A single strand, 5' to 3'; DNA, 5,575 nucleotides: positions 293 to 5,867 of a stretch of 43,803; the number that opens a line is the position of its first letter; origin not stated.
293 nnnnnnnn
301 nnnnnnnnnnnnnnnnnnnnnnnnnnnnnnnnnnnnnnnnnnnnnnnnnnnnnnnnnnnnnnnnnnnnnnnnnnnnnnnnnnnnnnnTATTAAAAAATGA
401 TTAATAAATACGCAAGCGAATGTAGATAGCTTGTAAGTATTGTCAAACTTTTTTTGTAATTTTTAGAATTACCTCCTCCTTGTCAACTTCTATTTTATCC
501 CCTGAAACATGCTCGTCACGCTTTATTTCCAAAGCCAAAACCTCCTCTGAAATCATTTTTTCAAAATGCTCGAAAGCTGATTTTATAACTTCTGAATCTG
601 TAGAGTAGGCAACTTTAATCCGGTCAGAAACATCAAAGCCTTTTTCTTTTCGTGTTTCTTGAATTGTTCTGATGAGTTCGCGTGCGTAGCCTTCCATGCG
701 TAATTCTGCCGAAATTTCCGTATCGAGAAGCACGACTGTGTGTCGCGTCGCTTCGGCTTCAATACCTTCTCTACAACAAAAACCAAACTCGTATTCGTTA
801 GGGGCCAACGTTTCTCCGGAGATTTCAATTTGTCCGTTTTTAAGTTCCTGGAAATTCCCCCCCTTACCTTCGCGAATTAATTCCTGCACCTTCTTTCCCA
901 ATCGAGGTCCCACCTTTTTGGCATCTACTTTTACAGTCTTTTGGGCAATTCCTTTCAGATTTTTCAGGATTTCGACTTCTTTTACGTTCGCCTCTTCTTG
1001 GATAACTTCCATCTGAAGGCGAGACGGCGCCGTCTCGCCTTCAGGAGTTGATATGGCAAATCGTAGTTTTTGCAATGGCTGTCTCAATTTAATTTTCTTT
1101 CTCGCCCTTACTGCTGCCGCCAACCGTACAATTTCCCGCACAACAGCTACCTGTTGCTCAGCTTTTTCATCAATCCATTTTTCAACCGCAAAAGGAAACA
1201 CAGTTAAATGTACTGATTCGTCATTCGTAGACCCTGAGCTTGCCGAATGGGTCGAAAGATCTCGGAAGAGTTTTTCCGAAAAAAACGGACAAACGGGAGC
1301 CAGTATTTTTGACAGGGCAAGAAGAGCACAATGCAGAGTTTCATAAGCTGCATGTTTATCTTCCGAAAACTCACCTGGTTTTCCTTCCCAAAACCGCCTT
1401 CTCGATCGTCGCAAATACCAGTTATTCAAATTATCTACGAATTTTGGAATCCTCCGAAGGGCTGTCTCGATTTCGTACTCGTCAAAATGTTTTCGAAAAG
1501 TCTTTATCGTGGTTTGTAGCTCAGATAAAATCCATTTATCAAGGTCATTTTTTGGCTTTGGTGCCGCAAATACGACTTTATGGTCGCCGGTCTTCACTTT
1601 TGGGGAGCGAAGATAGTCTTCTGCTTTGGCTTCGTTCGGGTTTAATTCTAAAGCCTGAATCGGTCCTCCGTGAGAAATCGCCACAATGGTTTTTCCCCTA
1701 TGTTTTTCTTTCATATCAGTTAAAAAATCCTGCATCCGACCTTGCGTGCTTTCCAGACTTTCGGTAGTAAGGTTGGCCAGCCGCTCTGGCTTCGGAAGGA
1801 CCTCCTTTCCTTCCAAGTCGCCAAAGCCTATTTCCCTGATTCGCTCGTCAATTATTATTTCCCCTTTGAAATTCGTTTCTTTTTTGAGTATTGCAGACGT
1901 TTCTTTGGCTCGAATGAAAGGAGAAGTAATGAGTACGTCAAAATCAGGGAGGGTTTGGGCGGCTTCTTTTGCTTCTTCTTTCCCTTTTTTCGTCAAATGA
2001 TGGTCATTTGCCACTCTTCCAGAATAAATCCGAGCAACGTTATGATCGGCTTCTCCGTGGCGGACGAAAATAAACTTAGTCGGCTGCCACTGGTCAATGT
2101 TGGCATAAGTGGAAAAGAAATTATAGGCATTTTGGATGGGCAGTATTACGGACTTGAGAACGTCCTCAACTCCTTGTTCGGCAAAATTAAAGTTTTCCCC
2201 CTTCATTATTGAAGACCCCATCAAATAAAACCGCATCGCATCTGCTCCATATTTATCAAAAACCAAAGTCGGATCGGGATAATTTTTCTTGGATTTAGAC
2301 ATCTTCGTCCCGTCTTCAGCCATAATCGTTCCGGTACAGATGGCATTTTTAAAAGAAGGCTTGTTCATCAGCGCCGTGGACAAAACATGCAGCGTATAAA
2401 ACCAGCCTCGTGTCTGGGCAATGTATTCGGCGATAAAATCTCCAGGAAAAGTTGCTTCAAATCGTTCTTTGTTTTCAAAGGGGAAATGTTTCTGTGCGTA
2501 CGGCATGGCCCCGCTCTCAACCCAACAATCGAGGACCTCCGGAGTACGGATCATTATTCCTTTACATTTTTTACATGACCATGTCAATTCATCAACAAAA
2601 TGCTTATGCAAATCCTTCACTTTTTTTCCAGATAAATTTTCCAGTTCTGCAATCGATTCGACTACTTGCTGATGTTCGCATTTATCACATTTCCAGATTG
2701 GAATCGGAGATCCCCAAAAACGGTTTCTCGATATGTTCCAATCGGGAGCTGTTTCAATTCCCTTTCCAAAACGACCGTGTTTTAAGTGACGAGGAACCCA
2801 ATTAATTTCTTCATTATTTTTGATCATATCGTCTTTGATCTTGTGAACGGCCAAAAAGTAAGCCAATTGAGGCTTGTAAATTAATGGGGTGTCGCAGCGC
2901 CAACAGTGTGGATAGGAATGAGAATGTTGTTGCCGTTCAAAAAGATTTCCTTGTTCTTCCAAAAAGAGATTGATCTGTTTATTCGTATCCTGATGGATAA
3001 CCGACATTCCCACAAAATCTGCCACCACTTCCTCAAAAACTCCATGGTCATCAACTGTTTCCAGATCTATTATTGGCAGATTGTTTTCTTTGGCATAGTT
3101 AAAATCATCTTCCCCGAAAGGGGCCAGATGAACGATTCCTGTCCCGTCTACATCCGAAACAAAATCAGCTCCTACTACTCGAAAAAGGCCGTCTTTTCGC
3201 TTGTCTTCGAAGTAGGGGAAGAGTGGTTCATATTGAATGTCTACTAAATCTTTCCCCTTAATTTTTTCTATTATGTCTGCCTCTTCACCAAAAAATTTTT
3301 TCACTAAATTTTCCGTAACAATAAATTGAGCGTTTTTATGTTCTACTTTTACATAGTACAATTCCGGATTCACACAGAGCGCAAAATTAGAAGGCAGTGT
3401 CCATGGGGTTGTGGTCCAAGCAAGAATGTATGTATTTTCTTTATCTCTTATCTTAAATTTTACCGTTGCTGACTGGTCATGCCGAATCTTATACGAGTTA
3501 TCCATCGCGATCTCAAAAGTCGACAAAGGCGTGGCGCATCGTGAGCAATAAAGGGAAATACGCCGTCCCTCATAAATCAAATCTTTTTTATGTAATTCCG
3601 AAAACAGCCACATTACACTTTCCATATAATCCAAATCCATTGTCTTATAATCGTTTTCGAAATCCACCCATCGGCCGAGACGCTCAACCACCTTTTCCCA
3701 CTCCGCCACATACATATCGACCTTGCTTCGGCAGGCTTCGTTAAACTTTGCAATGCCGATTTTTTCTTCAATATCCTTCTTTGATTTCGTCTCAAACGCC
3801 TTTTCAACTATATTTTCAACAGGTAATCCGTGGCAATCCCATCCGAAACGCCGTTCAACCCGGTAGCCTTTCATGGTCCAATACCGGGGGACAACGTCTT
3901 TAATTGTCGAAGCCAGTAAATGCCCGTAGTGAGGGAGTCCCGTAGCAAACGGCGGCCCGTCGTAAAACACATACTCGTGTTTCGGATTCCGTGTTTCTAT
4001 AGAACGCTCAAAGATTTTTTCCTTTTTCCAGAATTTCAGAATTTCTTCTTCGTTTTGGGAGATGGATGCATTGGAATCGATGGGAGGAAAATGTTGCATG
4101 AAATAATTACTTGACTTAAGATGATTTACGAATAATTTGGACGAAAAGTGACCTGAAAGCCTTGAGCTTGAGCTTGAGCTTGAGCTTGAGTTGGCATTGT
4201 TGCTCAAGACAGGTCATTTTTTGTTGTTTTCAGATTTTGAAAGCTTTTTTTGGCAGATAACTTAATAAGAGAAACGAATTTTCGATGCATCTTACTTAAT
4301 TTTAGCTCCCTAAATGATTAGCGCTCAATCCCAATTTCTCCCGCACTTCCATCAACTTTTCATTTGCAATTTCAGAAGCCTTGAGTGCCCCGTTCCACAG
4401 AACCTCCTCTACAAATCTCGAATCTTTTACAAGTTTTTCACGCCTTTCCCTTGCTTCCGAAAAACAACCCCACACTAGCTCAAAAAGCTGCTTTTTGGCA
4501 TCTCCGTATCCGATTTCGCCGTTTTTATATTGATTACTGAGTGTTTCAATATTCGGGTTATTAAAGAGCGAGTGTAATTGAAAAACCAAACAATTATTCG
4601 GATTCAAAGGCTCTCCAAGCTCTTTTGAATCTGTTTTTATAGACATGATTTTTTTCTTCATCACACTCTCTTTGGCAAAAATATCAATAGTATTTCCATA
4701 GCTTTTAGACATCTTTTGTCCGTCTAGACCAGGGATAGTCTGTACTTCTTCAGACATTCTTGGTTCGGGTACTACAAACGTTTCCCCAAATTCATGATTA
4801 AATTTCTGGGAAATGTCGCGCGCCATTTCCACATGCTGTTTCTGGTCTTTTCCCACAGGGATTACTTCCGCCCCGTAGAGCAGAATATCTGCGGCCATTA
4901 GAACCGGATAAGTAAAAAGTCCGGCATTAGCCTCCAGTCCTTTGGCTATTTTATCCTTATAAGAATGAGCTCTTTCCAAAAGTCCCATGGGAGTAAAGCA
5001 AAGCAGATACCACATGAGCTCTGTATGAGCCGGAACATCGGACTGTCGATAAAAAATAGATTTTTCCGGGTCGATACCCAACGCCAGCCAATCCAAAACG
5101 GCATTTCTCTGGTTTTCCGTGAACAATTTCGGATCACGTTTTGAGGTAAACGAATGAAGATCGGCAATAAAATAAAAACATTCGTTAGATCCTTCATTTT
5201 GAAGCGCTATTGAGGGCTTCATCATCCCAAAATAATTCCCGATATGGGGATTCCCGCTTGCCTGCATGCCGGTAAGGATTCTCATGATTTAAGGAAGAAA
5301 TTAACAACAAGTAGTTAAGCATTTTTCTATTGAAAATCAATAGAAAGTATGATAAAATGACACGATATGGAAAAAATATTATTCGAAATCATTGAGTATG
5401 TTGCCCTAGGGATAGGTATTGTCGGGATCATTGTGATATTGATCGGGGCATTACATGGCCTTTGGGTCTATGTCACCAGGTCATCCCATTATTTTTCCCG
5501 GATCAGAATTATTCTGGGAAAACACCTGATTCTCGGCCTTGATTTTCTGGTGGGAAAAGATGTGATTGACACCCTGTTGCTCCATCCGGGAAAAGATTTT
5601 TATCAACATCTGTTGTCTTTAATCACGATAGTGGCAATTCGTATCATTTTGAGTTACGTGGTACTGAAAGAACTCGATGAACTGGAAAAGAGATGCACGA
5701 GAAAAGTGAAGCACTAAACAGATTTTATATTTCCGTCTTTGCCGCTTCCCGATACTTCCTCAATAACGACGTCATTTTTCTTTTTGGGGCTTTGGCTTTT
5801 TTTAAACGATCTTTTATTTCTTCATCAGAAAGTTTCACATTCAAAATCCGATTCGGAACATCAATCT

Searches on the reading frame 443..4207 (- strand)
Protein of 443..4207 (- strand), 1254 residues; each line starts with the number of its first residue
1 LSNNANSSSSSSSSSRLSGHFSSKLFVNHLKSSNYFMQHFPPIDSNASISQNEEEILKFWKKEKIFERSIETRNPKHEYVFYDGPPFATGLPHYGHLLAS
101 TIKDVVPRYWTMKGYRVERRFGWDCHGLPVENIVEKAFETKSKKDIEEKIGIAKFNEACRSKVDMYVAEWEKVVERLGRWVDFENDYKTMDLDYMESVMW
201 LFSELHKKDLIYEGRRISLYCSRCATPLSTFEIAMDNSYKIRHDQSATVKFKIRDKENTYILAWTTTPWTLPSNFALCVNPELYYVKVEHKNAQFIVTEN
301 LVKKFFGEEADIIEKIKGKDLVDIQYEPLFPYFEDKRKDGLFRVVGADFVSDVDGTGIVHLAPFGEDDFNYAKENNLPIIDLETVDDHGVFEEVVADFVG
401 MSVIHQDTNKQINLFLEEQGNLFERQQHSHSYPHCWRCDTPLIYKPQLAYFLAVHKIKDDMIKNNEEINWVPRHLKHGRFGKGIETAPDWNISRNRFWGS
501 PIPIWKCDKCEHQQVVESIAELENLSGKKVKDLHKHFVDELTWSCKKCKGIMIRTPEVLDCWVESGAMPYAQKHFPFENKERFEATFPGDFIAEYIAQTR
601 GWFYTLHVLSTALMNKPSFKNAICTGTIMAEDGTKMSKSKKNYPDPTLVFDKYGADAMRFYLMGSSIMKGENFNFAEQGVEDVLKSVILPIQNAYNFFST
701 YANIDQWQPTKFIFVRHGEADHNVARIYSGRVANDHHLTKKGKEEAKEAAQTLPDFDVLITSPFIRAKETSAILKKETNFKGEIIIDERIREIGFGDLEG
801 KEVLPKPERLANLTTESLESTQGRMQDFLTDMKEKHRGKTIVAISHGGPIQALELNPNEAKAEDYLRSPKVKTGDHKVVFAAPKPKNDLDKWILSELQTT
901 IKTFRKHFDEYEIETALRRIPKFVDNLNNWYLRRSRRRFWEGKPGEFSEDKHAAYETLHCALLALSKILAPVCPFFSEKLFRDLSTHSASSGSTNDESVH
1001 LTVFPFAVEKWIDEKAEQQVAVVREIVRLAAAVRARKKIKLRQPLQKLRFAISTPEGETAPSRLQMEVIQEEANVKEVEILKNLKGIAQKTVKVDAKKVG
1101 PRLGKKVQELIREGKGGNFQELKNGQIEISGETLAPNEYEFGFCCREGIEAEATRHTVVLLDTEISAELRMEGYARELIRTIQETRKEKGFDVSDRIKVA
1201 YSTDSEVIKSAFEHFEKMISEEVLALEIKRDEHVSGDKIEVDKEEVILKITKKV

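Call 19: search_protein_families(library=pfam, proteins=[window:443-4207:-])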
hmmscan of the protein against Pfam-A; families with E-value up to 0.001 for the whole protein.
window:443-4207:- (1254 aa): 5 families
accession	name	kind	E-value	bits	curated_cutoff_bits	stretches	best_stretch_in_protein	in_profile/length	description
PF00133.28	tRNA-synt_1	-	9.9e-130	433.4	22.7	1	56-673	2-413/414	tRNA synthetases class I (I, L, M and V)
PF19302.4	DUF5915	-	6e-33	114.5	27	1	1067-1252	2-194/195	Domain of unknown function (DUF5915)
PF08264.19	Anticodon_1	-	1.8e-31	109.5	25.1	1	890-1047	1-146/148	Anticodon-binding domain of tRNA ligase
PF00300.27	His_Phos_1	-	5.2e-28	98.5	21.7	1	713-853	2-154/194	Histidine phosphatase superfamily (branch 1)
PF09334.17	tRNA-synt_1g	-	6e-16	58.6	20.1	2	86-233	8-135/391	tRNA synthetases class I (M)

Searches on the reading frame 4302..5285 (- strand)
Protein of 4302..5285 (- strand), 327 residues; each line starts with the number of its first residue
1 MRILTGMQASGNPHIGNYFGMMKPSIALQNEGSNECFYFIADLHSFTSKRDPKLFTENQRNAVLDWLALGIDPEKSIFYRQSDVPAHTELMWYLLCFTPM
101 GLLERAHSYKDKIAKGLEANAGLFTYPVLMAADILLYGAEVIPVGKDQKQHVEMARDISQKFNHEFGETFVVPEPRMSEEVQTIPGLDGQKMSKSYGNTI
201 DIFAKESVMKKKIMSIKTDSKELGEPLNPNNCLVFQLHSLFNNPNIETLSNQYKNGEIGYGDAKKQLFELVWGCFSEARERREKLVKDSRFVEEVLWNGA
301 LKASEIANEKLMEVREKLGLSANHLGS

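Call 50: search_protein_families(library=pfam, proteins=[window:4302-5285:-], max_evalue=0.01)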
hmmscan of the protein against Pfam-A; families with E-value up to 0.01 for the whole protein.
window:4302-5285:- (327 aa): 1 family
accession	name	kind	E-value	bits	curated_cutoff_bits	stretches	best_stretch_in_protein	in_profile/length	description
PF00579.31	tRNA-synt_1b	-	3.1e-62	211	21.1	1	1-272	6-288/292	tRNA synthetases class I (W and Y)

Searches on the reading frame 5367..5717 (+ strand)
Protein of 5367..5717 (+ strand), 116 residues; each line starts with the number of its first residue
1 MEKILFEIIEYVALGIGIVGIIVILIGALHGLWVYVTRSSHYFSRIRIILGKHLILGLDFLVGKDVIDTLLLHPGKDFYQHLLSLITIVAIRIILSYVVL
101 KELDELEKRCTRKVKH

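Call 50: search_protein_families(library=pfam, proteins=[window:5367-5717:+], max_evalue=0.01)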
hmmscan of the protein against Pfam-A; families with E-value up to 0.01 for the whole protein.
window:5367-5717:+ (116 aa): 1 family
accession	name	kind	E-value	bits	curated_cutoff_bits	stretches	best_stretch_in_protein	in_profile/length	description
PF07784.16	DUF1622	-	3.4e-12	46.6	24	1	37-103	15-78/78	Protein of unknown function (DUF1622)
